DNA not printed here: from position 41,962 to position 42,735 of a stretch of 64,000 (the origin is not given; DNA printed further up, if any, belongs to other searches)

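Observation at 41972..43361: Candidate novel three-gene module: GIY-YIG/DUF4357 nuclease - 3-TM membrane protein - 45-aa Lys/Pro/Glu-rich peptide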

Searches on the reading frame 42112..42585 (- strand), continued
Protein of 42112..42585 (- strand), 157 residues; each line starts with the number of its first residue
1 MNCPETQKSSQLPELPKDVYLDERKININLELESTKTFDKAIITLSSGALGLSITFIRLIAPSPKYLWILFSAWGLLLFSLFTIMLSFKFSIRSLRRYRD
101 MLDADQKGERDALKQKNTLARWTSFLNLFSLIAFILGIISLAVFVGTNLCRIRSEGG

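Call 52: predict_structure(alignment_id=A2)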
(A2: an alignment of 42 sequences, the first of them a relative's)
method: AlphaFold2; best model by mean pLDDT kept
length: 157 residues; sequences in the alignment: 42
mean_pLDDT: 86.0   pTM: 0.69
mean pLDDT of the five models: 86.0, 83.5, 81.6, 81.3, 81.2
residues with pLDDT >= 90: 70; 70-90: 71; 50-70: 15; < 50: 1
segments of 3 or more residues with pLDDT < 50: none
pLDDT, mean of each block of 10 residues (from residue 1): 55 82 93 93 89 82 83 91 90 90 89 83 90 91 90 83
secondary structure, 60 per line:
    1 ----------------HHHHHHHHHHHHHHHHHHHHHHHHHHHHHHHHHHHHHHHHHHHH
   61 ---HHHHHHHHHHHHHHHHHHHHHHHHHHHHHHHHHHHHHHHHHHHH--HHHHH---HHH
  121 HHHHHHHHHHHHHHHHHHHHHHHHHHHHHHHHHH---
elements in order: H17-60 H64-107 H110-114 H118-154

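Call 58: search_protein_families(library=pfam, proteins=[L013:1922-4618:+, L014:826-2277:+, L013:57-635:-], max_evalue=0.001)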
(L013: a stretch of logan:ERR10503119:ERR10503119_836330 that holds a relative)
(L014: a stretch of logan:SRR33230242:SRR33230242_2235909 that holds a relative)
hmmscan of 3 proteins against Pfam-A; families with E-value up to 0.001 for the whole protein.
L013:1922-4618:+ (898 aa): 1 family
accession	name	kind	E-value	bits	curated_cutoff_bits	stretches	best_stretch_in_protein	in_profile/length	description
PF02463.25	SMC_N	-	0.00092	19.1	40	0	268-826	7-208/220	RecF/RecN/SMC N terminal domain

L014:826-2277:+ (484 aa): 0 families

L013:57-635:- (192 aa): 0 families

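Call 68: list_cluster_members(proteins=[P0001, P0006, P0136, P0140, P0148, P0179, P0212, P0226, P0183, P0145])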
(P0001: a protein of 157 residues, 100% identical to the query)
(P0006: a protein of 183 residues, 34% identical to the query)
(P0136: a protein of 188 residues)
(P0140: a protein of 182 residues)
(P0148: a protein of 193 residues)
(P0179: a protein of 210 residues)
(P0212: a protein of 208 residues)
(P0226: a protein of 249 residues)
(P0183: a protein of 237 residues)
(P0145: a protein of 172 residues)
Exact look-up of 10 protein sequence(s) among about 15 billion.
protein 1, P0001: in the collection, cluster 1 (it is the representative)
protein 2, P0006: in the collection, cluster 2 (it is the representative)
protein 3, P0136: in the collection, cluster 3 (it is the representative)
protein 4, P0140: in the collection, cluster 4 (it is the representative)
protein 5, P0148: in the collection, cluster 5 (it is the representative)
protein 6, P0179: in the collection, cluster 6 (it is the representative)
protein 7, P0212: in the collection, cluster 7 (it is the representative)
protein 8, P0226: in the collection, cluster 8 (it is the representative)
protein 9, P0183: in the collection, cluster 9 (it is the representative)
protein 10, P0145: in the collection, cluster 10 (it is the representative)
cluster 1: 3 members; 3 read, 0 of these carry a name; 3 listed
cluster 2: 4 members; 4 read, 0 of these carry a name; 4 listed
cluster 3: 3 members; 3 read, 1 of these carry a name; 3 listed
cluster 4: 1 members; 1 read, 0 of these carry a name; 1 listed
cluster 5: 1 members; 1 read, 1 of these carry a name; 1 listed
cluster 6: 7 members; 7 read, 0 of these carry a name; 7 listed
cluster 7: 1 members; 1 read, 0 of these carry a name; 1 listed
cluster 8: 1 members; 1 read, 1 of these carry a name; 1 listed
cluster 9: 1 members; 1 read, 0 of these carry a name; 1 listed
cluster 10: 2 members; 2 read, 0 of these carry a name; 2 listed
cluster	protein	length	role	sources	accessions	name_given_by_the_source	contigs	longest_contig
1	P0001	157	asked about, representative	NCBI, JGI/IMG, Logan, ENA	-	-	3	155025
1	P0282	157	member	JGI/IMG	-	-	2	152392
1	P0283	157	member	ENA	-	-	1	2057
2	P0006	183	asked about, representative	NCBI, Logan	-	-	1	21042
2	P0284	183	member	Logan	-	-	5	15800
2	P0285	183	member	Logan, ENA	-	-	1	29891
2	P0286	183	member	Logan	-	-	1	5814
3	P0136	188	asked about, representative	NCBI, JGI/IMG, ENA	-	hypothetical protein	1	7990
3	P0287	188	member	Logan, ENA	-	-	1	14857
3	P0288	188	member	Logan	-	-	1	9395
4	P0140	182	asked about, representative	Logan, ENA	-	-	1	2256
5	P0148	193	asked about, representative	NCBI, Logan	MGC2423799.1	MAG: hypothetical protein WA666_05535 [Nitrospirota bacterium]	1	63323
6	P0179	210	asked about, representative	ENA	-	-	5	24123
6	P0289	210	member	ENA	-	-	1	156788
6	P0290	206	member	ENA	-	-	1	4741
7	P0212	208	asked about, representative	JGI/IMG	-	-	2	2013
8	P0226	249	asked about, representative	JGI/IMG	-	hypothetical protein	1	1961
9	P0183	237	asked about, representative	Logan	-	-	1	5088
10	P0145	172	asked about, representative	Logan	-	-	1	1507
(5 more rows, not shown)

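Call 69: search_dna_similar(query=P0148, collection=plasmids, mode=protein, max_evalue=0.001, max_rows=25)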
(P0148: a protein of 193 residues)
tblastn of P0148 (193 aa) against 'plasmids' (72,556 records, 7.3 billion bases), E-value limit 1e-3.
No match.

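Call 70: search_dna_similar(query=P0011, collection=phages, mode=protein, max_evalue=0.001, max_rows=25)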
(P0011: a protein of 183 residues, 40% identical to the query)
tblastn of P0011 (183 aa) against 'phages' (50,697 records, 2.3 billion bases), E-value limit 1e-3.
No match.

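Call 71: search_dna_similar(query=P0011, collection=plasmids, mode=protein, max_evalue=0.001, max_rows=25)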
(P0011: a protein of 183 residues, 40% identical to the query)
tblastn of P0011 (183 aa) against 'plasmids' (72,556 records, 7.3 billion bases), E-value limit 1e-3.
No match.

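Call 72: search_dna_similar(query=P0226, collection=plasmids, mode=protein, max_evalue=0.001, max_rows=25)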
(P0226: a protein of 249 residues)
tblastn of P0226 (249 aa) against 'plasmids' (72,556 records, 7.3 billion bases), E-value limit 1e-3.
No match.

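Call 79: predict_structure(alignment_id=A5)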
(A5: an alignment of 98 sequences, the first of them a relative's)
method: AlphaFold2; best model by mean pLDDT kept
length: 208 residues; sequences in the alignment: 98
mean_pLDDT: 84.8   pTM: 0.69
mean pLDDT of the five models: 84.8, 82.1, 82.0, 81.8, 81.4
residues with pLDDT >= 90: 86; 70-90: 99; 50-70: 23; < 50: 0
segments of 3 or more residues with pLDDT < 50: none
pLDDT, mean of each block of 10 residues (from residue 1): 81 91 89 91 95 88 93 96 89 84 79 74 77 91 95 93 90 73 62 73 74
secondary structure, 60 per line:
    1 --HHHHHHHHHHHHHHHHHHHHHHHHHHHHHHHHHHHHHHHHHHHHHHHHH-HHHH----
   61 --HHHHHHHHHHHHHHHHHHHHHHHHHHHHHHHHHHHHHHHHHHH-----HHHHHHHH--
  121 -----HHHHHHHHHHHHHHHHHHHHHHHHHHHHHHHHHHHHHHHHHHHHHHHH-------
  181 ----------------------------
elements in order: H3-51 H53-56 H63-105 H111-118 H126-173

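Call 80: search_protein_families(library=phrogs, proteins=[window:42112-42585:-, P0011, P0148, P0226, P0140, P0183, P0145], max_evalue=0.01)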
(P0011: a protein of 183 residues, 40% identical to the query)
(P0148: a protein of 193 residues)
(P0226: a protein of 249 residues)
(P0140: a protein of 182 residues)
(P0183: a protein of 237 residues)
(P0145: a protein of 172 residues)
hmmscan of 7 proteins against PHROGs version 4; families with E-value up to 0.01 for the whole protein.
window:42112-42585:- (157 aa): 0 families

P0011 (183 aa): 0 families

P0148 (193 aa): 0 families

P0226 (249 aa): 0 families

P0140 (182 aa): 1 family
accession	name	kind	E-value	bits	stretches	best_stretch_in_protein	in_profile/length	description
phrog_9105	-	unknown function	0.0036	18.1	1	79-126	136-179/190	-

P0183 (237 aa): 0 families

P0145 (172 aa): 0 families

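Call 91: search_protein_families(library=pfam, alignment_id=A7, max_evalue=0.00001)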
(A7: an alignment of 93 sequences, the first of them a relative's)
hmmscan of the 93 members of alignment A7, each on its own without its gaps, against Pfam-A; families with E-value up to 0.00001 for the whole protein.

A. member 1, L027:289-1449:+ (387 aa): 2 families
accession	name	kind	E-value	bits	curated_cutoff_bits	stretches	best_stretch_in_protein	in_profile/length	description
PF13243.12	SQHop_cyclase_C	-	9.8e-07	28.5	26.1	0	38-65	205-232/319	Squalene-hopene cyclase C-terminal domain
PF13249.12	SQHop_cyclase_N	-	5.3e-06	26.3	26.2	0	116-209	2-87/291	Squalene-hopene cyclase N-terminal domain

B. families by the number of members that match (of 93 scanned): 66 families (the first 25 are shown)
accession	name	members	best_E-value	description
PF04851.21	ResIII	5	1e-15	Type III restriction enzyme, res subunit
PF01381.28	HTH_3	4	2.3e-12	Helix-turn-helix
PF13560.12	HTH_31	4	4e-11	Helix-turn-helix domain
PF02384.22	N6_Mtase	3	2.9e-114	N-6 DNA Methylase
PF01420.25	Methylase_S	3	2.1e-43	Type I restriction modification DNA specificity domain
PF00271.37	Helicase_C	3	2e-23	Helicase conserved C-terminal domain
PF07669.17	Eco57I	3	8.5e-17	Eco57I restriction-modification methylase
PF00176.29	SNF2-rel_dom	3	1.9e-10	SNF2-related domain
PF01555.25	N6_N4_Mtase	2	6.2e-47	DNA methylase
PF12161.14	HsdM_N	2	1.1e-17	HsdM N-terminal domain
PF13020.12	NOV_C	2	3.1e-12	Protein NO VEIN, C-terminal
PF02646.22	RmuC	1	2e-102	RmuC family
PF02867.20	Ribonuc_red_lgC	1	7.1e-85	Ribonucleotide reductase, barrel domain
PF00501.34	AMP-binding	1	3.4e-77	AMP-binding enzyme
PF02897.21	Peptidase_S9_N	1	1.5e-65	Prolyl oligopeptidase, N-terminal beta-propeller domain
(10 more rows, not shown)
